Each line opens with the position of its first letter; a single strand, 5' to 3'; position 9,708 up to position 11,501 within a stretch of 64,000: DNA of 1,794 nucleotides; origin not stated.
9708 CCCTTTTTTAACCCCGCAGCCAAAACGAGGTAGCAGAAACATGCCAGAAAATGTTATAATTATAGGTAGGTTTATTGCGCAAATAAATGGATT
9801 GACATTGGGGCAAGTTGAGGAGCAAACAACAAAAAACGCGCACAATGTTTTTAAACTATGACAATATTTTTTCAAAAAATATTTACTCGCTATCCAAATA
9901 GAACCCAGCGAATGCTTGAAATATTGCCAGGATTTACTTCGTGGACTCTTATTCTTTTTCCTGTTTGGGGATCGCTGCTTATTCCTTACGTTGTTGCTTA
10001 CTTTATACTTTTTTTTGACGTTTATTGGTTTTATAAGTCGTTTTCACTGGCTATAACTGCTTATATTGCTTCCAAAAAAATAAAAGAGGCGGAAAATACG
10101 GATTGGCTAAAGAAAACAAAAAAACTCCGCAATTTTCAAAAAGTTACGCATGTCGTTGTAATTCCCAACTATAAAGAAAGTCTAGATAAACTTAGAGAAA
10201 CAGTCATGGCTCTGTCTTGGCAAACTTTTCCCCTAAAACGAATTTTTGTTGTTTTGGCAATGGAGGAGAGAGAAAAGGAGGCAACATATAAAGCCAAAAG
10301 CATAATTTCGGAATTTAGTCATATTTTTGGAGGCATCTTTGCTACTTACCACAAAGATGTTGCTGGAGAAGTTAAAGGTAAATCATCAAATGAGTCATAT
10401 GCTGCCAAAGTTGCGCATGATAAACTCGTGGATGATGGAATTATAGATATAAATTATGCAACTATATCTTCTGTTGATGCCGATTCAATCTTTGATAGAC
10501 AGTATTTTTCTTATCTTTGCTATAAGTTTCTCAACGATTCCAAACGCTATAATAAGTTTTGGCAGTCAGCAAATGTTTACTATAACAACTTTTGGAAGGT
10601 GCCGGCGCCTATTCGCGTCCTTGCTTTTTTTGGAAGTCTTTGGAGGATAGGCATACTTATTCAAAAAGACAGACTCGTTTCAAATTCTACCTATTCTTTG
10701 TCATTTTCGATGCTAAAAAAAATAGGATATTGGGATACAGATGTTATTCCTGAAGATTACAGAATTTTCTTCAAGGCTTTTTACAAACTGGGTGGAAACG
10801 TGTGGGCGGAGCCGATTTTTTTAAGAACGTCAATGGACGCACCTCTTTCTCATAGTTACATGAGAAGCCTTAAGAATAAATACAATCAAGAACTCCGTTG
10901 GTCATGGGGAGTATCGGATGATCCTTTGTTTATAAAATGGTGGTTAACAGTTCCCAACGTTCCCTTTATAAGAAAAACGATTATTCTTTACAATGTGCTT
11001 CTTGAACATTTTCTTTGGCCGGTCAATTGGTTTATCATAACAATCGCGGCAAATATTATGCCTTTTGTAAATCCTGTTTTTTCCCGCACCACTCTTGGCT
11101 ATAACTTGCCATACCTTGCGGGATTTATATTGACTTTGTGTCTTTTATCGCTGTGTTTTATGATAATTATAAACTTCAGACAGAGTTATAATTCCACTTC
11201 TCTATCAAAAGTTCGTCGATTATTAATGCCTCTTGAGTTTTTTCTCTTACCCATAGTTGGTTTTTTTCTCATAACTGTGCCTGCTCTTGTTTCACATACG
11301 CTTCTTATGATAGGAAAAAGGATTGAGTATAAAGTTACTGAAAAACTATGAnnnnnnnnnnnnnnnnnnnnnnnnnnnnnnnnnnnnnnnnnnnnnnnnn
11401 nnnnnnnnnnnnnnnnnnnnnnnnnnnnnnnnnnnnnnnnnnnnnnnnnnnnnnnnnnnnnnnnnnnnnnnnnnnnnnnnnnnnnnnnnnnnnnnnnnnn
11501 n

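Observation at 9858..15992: Polyprenyl-phosphate sugar pathway cluster reminiscent of the mycobacterial decaprenyl-phospho-arabinose/arabinan system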

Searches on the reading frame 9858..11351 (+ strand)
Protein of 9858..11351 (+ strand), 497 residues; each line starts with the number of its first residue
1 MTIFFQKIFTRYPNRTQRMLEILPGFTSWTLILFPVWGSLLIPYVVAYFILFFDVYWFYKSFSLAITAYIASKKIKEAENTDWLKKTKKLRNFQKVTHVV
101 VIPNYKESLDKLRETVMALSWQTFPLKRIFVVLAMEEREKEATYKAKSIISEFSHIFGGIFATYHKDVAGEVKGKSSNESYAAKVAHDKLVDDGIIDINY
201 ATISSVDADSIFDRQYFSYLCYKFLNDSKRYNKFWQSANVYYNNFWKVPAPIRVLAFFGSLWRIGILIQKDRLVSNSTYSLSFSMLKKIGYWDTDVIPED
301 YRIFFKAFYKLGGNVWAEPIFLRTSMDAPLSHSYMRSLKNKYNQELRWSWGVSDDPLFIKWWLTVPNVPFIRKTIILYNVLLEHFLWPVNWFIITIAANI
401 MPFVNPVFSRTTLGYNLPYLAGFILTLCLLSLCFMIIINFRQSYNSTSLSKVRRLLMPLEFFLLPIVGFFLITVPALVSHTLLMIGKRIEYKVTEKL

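Call 3: search_protein_families(library=pfam, proteins=[window:9858-11351:+], max_evalue=0.01)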
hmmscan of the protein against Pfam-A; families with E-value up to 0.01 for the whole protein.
window:9858-11351:+ (497 aa): 1 family
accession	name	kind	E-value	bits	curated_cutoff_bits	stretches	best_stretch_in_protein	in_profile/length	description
PF13641.12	Glyco_tranf_2_3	-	0.0029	18.1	27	1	100-227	5-113/230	Glycosyltransferase like family 2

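Call 4: search_protein_families(library=ncbifam, proteins=[window:9858-11351:+], max_evalue=0.01)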
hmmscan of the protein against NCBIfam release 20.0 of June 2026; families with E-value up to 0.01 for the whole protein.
window:9858-11351:+ (497 aa): 1 family
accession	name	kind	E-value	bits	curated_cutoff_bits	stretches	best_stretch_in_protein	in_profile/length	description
TIGR03937.1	PgaC_IcaA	equivalog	2.3e-06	26.8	422.3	1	65-467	20-381/407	poly-beta-1,6-N-acetyl-D-glucosamine synthase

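Call 29: search_solved_structures(query=window:9858-11348:+, max_evalue=1, show_alignments=2)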
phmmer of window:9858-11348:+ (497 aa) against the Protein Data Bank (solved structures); distinct sequences matched with E-value up to 1: 0.

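Call 39: find_homologous_proteins(query=window:9858-11348:+, max_evalue=0.00001)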
Query window:9858-11348:+ (497 aa): 4107 proteins with E <= 0.00001 among 8000 candidates; the best 120 are listed.
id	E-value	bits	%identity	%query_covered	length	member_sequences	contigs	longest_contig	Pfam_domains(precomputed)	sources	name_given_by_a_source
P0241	0.0e+0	1128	100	100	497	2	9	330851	-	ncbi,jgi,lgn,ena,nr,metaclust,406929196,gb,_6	ncbi:MAG: hypothetical protein ACD_50C00284G0005 [uncultured bacterium]|nr:MAG: hypothetical protein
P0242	2.4e-294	995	87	100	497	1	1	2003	-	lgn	-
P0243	1.1e-292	989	86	100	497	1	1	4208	-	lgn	-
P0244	2.1e-258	876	76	100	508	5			-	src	-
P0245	5.9e-255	865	75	100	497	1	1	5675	-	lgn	-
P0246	1.5e-254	863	75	100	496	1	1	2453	PF13632.13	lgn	-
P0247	1.1e-253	861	74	100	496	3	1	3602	PF13641.13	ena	-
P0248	2.8e-253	859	73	100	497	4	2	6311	PF13632.13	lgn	-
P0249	4.5e-252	855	73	100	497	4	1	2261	-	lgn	-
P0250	1.1e-251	854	73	100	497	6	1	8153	-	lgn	-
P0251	2.7e-251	853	73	100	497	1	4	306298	PF13632.13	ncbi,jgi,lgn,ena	-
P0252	2.8e-251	853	73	100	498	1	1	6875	PF13632.13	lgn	-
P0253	4.1e-251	852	73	100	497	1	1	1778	PF13632.13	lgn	-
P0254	4.9e-251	852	74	100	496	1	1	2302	-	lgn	-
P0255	5.7e-251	852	72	100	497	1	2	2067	PF13632.13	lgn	-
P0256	1.6e-250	850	72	100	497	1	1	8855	PF13632.13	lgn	-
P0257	1.9e-250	850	73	100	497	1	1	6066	PF13632.13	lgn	-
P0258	2.6e-250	849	72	100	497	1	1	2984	PF13632.13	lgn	-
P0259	3.5e-250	849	73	100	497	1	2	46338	PF13632.13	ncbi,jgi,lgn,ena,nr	ncbi:MAG: hypothetical protein HW400_134 [Candidatus Levybacteria bacterium]|nr:hypothetical protein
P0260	4.0e-250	849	73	100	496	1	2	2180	PF13632.13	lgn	-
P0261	5.4e-250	848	73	100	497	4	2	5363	PF13632.13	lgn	-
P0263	7.9e-250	848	74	100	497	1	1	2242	PF13632.13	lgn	-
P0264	9.1e-250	848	73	100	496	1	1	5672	PF13632.13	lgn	-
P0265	1.3e-249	847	74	100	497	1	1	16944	PF13632.13,PF13641.13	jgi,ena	-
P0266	1.7e-249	847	73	100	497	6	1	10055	PF13632.13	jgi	-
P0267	2.5e-249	846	73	100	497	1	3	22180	PF13632.13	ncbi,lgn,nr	ncbi:MAG: glycosyltransferase family 2 protein [Candidatus Levybacteria bacterium]|nr:glycosyltransf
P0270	8.4e-249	844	72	100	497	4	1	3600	PF13632.13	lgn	-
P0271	1.3e-248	844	72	100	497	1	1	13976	PF13632.13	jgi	jgi:hypothetical protein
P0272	1.7e-248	843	73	100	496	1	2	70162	PF13632.13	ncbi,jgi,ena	-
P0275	2.1e-248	843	72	100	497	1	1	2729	PF13632.13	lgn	-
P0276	2.1e-248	843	72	100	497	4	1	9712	PF13632.13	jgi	-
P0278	3.8e-248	842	73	100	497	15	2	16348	PF13632.13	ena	-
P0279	4.5e-248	842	72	100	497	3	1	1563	PF13632.13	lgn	-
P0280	6.0e-248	842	72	100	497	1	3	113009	PF13632.13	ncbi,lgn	-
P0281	7.7e-248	841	73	100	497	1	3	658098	PF13632.13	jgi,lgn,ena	jgi:hypothetical protein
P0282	1.2e-247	841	72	100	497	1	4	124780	PF13632.13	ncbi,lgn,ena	-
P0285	1.3e-247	841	73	100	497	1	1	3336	PF13632.13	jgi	jgi:hypothetical protein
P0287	1.8e-247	840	72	100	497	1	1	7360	PF13632.13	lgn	-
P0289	2.1e-247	840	73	100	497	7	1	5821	PF13632.13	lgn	-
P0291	3.2e-247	839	73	100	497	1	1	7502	PF13632.13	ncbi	-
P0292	4.1e-247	839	72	100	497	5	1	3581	PF13632.13,PF13641.13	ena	-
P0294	4.2e-247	839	72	100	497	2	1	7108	PF13632.13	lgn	-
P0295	4.4e-247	839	72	100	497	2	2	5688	PF13632.13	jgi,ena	-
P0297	5.2e-247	839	73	100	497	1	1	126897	PF13632.13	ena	-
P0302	7.8e-247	838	73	100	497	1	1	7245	PF13632.13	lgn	-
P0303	8.1e-247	838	72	100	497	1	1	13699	PF13632.13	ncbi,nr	ncbi:MAG: glycosyltransferase family 2 protein [bacterium]|nr:glycosyltransferase family 2 protein [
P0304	9.8e-247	838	72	100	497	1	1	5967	PF13632.13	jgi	jgi:hypothetical protein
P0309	1.2e-246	837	73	100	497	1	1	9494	PF13632.13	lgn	-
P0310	1.6e-246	837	71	100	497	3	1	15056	PF13632.13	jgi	jgi:hypothetical protein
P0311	1.9e-246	837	72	100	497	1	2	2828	PF13632.13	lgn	-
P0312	2.0e-246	837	73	100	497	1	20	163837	PF13632.13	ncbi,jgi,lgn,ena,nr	ncbi:MAG: hypothetical protein A3F31_01220 [Candidatus Levybacteria bacterium RIFCSPHIGHO2_12_FULL_3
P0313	2.2e-246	837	72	100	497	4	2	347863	PF13632.13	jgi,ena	-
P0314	2.4e-246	836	73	100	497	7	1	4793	PF13632.13,PF13641.13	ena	-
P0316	3.7e-246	836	73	100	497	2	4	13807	PF13632.13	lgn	-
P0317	4.2e-246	836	73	100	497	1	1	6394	PF13632.13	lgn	-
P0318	4.4e-246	836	72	100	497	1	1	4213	PF13632.13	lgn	-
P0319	4.7e-246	835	72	100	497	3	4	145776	PF13632.13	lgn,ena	-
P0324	7.5e-246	835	73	100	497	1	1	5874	PF13632.13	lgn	-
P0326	1.2e-245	834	72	100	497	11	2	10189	PF13632.13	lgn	-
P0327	1.3e-245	834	73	100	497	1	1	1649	PF13641.13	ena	-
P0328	1.5e-245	834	73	100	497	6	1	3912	PF13632.13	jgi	jgi:cellulose synthase/poly-beta-1,6-N-acetylglucosamine synthase-like glycosyltransferase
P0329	2.3e-245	833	71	100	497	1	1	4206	PF13632.13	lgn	-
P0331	3.3e-245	833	72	100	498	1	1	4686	PF13632.13,PF13641.13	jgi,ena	-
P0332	3.3e-245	833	72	100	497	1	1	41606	PF13632.13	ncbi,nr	ncbi:MAG: glycosyltransferase family 2 protein [Candidatus Levybacteria bacterium]|nr:glycosyltransf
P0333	3.9e-245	832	73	100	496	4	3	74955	PF13632.13,PF13641.13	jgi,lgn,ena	-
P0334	3.9e-245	832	71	100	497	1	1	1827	PF13632.13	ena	-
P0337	4.7e-245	832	71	100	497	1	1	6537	PF13632.13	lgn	-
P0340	4.9e-245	832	71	100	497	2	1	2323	PF13632.13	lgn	-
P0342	5.0e-245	832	72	100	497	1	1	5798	PF13632.13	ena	-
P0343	6.1e-245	832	72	100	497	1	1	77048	PF13632.13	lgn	-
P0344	8.2e-245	831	72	100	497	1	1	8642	PF13632.13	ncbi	-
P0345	8.8e-245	831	72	100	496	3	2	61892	PF13632.13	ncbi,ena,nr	ncbi:MAG TPA: glycosyltransferase family 2 protein [Patescibacteria group bacterium]|nr:glycosyltran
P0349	1.2e-244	831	72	100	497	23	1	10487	PF13632.13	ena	-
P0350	1.4e-244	831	72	100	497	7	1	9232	PF13632.13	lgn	-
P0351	1.9e-244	830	71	100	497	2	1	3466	PF13632.13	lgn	-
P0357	3.0e-244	829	70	100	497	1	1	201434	PF13632.13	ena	-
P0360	3.1e-244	829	71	100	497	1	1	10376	PF13632.13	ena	-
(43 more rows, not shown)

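Call 54: predict_structure(alignment_id=A3)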
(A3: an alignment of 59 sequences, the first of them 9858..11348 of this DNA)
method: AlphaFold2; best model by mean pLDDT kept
length: 497 residues; sequences in the alignment: 59
mean_pLDDT: 63.8   pTM: 0.58
mean pLDDT of the five models: 63.8, 63.8, 63.3, 61.6, 59.1
residues with pLDDT >= 90: 103; 70-90: 83; 50-70: 158; < 50: 153
segments of 3 or more residues with pLDDT < 50: 1-3, 23-25, 27-29, 243-276, 296-298, 327-357, 383-425, 470-497
pLDDT, mean of each block of 10 residues (from residue 1): 51 61 48 55 57 55 60 78 94 95 81 87 94 88 91 94 79 71 93 95 81 87 93 76 44 43 35 50 91 61 69 77 54 40 34 43 57 59 48 38 36 38 52 66 59 66 55 41 31 25
secondary structure, 60 per line:
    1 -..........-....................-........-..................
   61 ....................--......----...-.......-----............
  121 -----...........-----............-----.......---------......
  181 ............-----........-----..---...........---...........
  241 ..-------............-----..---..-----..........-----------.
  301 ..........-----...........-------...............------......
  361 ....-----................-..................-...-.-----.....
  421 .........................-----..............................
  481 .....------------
elements in order: H2-11 H13-32 H34-41 H43-80 H83-88 E97-103 H109-120 E129-136 H142-153 E159-165 H175-192 E201-205 H216-226 E233-242 H250-261 E279-282 H283-288 H300-310 E316-326 H334-348 H355-364 H370-385 H387-404 H417-445 H451-485

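Call 56: search_solved_structures(query=A3, max_evalue=5, show_alignments=3)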
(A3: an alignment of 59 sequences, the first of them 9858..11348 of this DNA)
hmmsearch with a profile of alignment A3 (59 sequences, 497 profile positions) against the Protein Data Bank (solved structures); distinct sequences matched with E-value up to 5: 0.

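Call 58: search_protein_families(library=pfam, alignment_id=A3, max_evalue=0.01)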
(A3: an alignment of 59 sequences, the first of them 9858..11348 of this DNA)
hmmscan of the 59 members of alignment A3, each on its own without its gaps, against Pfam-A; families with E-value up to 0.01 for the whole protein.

A. member 1, window:9858-11348:+ (497 aa): 1 family
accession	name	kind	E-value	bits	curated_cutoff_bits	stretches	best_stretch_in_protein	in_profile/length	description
PF13641.12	Glyco_tranf_2_3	-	0.0029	18.1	27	1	100-227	5-113/230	Glycosyltransferase like family 2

B. families by the number of members that match (of 59 scanned): 7 families
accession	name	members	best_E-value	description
PF13641.12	Glyco_tranf_2_3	36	1.1e-06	Glycosyltransferase like family 2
PF13632.12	Glyco_trans_2_3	31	1.3e-09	Glycosyl transferase family group 2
PF00535.33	Glycos_transf_2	15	6.6e-05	Glycosyl transferase family 2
PF03142.21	Chitin_synth_2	11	0.0013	Chitin synthase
PF02875.26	Mur_ligase_C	2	0.0051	Mur ligase, glutamate ligase domain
PF00388.25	PI-PLC-X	2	0.0054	Phosphatidylinositol-specific phospholipase C, X domain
PF11700.14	ATG22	1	0.0038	Vacuole effluxer Atg22 like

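Call 59: fold_search(model_id=the predicted structure, library=pdb)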
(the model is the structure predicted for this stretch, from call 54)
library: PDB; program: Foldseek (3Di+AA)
matches with E <= 10: 1483; with E <= 0.001: 233
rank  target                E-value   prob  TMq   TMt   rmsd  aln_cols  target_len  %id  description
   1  8smm_A                1.0e-08  1.00  0.45  0.44   9.6       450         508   12  Xenopus laevis hyaluronan synthase 1 (released 2024-05-01)
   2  7sp7_A                3.6e-08  1.00  0.46  0.46   7.6       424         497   13  Chlorella virus hyaluronan synthase inhibited by UDP (released 2022-04-06)
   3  6yv7_B                4.8e-08  1.00  0.35  0.48   8.8       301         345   15  Mannosyltransferase PcManGT from Pyrobaculum calidifontis (released 2020-07-22)
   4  7sp8_A                1.2e-07  1.00  0.42  0.42   7.7       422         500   11  Chlorella virus Hyaluronan Synthase bound to UDP-GlcNAc (released 2022-04-06)
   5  8smp_A                1.3e-07  1.00  0.39  0.38  11.3       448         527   12  Xenopus laevis hyaluronan synthase 1, UDP-bound, gating loop inserted state (released 2024-05-01)
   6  8smn_A                1.3e-07  1.00  0.41  0.40   7.7       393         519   11  Xenopus laevis hyaluronan synthase 1, nascent HA polymer bound state (released 2024-05-01)
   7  7sp9_A                2.0e-07  1.00  0.39  0.39  19.0       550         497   12  Chlorella virus Hyaluronan Synthase in the GlcNAc-primed channel-closed state (released 2022-04-06)
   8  6yv7_A                4.6e-07  1.00  0.38  0.52  12.3       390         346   12  Mannosyltransferase PcManGT from Pyrobaculum calidifontis (released 2020-07-22)
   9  5ej1_A                6.4e-07  1.00  0.40  0.29  14.0       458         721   15  Pre-translocation state of bacterial cellulose synthase (released 2016-03-30)
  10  9yq5_A                7.6e-07  1.00  0.37  0.37  20.2       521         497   11  Chlorella virus hyaluronan synthase bound to an inserted UDP-GlcA (released 2025-12-10)
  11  8viw_A                9.5e-07  1.00  0.33  0.30   4.5       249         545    9  Cryo-EM structure of heparosan synthase 2 from Pasteurella multocida with polysaccharide in the GlcNAc-T active site (released 2024-07-24)
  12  2z86_C                1.1e-06  1.00  0.32  0.27   6.2       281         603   12  Crystal structure of chondroitin polymerase from Escherichia coli strain K4 (K4CP) complexed with UDP-GlcUA and UDP (released 2008-09-16)
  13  9yq4_A                1.3e-06  1.00  0.43  0.43   7.0       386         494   14  Chlorella virus hyaluronan synthase bound to a proofreading UDP-GlcA (released 2025-12-10)
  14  6h21_A                1.4e-06  1.00  0.31  0.46  10.6       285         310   10  TarP-UDP-GlcNAc-Mn (released 2018-09-26)
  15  6e7i_A                1.5e-06  1.00  0.32  0.33  10.7       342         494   12  Human ppGalNAcT2 I253A/L310A Mutant with EA2 and UDP (released 2020-01-29)
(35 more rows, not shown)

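Call 61: search_protein_representatives(alignment_id=A3)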
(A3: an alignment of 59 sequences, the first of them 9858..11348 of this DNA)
Query: 59 sequences, 497 profile positions. Proteins with E-value up to 0.001 (for the whole library): 2339; up to 1e-10: 1485; up to 1e-30: 556. The best 150 are listed.
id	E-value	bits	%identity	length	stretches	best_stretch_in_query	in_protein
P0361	2.7e-227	772.1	-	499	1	2-497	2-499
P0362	2.7e-153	528.0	-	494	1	6-497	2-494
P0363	1.2e-148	512.7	-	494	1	5-497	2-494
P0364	6.7e-144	497.0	-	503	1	9-497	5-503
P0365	3.7e-142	491.3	-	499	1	6-496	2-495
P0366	1.6e-133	462.8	-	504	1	10-497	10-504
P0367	2.6e-133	462.1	-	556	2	74-497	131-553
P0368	4.3e-133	461.4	-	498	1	18-497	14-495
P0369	4.4e-133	461.3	-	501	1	1-497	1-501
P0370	7.2e-133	460.6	-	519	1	11-497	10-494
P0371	1.0e-124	433.8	-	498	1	8-497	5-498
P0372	7.1e-119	414.5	-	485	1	23-497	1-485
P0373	2.9e-117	409.2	-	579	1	17-496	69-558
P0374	8.4e-114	397.7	-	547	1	17-497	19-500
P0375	1.1e-112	394.0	-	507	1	13-496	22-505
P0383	2.9e-96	339.9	-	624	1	15-497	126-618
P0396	7.6e-87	308.8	-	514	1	15-496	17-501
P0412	4.1e-82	293.2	-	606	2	17-397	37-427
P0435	4.4e-76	273.3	-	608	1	23-495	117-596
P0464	5.3e-69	250.0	-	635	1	23-488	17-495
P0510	5.2e-62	226.9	-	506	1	23-496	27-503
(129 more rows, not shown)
